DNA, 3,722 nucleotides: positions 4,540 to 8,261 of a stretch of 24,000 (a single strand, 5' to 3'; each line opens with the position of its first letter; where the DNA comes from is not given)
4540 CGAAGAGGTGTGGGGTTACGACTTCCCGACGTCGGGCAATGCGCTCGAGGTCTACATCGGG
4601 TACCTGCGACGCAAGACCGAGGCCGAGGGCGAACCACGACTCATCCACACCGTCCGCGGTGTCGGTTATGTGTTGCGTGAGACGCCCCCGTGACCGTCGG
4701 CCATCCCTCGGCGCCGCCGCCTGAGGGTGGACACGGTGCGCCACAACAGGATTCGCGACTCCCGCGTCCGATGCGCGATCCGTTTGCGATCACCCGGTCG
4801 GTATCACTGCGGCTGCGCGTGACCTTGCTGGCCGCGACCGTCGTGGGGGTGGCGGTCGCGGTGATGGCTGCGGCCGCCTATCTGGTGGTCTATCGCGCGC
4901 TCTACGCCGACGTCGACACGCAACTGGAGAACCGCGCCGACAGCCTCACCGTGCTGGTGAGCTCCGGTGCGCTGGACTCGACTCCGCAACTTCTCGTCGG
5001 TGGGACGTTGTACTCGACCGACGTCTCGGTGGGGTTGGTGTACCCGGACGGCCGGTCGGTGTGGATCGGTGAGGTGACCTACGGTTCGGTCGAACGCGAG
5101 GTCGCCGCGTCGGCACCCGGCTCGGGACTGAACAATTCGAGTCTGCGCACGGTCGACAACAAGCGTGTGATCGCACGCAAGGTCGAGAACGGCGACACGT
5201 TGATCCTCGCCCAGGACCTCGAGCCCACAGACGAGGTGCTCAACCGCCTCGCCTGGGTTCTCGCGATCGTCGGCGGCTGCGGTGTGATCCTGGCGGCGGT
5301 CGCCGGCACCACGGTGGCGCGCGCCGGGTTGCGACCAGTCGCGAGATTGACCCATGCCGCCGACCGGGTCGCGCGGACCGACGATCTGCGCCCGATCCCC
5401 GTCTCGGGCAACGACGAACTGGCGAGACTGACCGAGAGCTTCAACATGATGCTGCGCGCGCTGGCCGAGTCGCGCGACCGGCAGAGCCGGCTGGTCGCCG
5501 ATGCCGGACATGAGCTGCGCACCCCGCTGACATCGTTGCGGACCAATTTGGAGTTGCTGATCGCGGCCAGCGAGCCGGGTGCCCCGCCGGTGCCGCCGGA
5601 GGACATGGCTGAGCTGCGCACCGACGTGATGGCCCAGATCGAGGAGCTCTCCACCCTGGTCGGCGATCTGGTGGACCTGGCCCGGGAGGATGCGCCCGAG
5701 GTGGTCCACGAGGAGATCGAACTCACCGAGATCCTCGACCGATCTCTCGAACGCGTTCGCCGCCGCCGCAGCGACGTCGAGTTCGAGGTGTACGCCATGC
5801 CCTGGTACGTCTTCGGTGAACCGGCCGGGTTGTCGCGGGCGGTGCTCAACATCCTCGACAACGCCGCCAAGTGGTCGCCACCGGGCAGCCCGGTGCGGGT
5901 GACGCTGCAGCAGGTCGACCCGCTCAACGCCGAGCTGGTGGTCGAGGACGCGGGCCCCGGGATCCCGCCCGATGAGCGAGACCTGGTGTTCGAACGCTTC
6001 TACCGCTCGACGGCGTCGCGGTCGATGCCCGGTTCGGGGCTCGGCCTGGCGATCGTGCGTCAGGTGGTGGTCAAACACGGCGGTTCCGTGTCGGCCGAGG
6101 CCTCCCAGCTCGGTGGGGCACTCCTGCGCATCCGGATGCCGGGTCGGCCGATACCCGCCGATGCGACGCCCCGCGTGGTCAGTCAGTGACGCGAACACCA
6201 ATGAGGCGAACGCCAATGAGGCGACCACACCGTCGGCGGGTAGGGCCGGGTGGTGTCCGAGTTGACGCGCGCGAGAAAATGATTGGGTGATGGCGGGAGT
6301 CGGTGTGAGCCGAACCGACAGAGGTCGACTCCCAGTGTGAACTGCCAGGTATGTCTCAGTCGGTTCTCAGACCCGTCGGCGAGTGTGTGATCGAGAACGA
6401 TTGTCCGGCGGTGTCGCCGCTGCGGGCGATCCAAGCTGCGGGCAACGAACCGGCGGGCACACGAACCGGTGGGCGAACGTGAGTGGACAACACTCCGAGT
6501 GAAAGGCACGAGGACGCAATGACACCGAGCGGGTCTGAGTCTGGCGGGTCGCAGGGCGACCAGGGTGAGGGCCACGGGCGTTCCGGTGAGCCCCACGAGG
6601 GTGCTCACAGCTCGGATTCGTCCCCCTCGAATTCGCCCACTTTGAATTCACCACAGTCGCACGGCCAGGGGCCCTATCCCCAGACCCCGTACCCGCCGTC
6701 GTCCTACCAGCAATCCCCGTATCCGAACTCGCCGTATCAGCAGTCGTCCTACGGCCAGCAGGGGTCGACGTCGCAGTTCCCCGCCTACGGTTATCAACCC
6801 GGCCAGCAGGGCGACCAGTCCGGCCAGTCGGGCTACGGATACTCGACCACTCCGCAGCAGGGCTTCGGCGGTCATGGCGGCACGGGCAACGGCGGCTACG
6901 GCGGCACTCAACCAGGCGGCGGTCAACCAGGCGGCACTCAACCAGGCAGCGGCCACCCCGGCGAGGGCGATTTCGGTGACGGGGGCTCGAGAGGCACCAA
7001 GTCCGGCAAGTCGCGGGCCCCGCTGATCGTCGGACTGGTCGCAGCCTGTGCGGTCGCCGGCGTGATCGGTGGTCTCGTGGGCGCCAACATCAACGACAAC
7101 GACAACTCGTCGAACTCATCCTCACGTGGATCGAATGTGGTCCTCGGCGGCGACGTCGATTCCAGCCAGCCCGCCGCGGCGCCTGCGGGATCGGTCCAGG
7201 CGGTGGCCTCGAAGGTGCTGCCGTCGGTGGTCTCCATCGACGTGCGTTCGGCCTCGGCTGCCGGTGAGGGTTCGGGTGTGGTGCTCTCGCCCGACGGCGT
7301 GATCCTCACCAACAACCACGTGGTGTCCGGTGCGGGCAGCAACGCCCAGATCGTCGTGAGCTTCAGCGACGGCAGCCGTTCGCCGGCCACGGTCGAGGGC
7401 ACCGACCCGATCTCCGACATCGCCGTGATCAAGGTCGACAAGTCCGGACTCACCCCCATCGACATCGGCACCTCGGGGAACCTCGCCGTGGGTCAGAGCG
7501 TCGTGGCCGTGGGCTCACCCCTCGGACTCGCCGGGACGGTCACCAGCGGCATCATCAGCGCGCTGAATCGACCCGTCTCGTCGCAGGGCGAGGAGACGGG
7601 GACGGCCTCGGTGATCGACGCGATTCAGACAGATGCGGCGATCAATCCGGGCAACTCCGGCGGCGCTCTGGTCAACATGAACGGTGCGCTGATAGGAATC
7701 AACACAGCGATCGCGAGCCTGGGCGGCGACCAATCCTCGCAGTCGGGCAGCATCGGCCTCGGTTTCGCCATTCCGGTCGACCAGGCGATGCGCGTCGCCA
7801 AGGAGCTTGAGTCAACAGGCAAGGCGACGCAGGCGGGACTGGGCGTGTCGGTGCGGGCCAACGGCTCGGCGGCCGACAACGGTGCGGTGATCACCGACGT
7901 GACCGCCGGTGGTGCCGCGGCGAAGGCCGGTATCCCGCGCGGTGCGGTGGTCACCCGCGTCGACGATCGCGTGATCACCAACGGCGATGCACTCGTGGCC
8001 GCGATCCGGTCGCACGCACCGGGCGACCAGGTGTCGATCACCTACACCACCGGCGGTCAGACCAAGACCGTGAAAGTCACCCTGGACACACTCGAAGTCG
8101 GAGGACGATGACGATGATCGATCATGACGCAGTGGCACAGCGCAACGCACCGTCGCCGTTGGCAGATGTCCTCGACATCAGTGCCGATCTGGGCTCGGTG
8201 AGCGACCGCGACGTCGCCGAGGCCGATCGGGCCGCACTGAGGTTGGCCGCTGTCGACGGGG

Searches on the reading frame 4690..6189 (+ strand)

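Call 5: search_protein_families(library=pfam, proteins=[window:4690-6189:+], max_evalue=0.01)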
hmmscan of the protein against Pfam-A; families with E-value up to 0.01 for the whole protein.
window:4690-6189:+ (499 aa): 3 families
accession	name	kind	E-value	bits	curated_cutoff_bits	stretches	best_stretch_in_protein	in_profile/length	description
PF02518.31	HATPase_c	-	1.4e-25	90.3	26.4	1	377-484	2-108/111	Histidine kinase-, DNA gyrase B-, and HSP90-like ATPase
PF00512.31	HisKA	-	8.2e-13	48.6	26.9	1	265-335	2-65/66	His Kinase A (phospho-acceptor) domain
PF00672.30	HAMP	-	1.6e-12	48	25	1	209-259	2-52/53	HAMP domain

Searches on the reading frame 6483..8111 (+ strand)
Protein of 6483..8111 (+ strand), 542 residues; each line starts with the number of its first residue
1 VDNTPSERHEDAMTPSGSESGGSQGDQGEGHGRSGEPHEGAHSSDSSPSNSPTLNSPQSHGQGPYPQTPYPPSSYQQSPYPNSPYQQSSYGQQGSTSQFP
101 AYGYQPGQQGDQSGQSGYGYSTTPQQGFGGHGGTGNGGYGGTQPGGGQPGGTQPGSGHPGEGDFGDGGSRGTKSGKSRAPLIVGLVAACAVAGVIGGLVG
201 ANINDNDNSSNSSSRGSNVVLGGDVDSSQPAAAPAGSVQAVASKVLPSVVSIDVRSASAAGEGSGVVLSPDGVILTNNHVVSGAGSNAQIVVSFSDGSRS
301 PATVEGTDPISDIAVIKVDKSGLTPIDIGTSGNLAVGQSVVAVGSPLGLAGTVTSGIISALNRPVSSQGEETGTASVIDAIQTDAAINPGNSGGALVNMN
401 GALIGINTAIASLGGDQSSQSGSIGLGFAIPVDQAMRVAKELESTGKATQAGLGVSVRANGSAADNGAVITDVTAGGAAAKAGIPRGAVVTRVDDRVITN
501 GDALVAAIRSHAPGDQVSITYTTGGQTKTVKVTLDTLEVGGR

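Call 5: search_protein_families(library=pfam, proteins=[window:6483-8111:+], max_evalue=0.01)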
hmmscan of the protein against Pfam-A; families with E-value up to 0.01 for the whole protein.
window:6483-8111:+ (542 aa): 6 families
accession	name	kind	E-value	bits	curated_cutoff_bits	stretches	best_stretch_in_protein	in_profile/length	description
PF13365.12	Trypsin_2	-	1.1e-30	107.7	27.6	1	263-406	1-144/144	Trypsin-like peptidase domain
PF00089.32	Trypsin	-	2.8e-17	63.7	20.6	1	247-435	13-216/220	Trypsin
PF13180.12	PDZ_2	-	1.7e-13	51.1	27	1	452-534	2-80/80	PDZ domain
PF00595.29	PDZ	-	6.2e-08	33.3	23.2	1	448-518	7-77/81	PDZ domain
PF17820.7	PDZ_6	-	3.4e-07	30.4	27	1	469-520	1-51/54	PDZ domain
PF10459.15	Peptidase_S46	-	0.0082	15.3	22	0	260-283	46-69/698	Peptidase S46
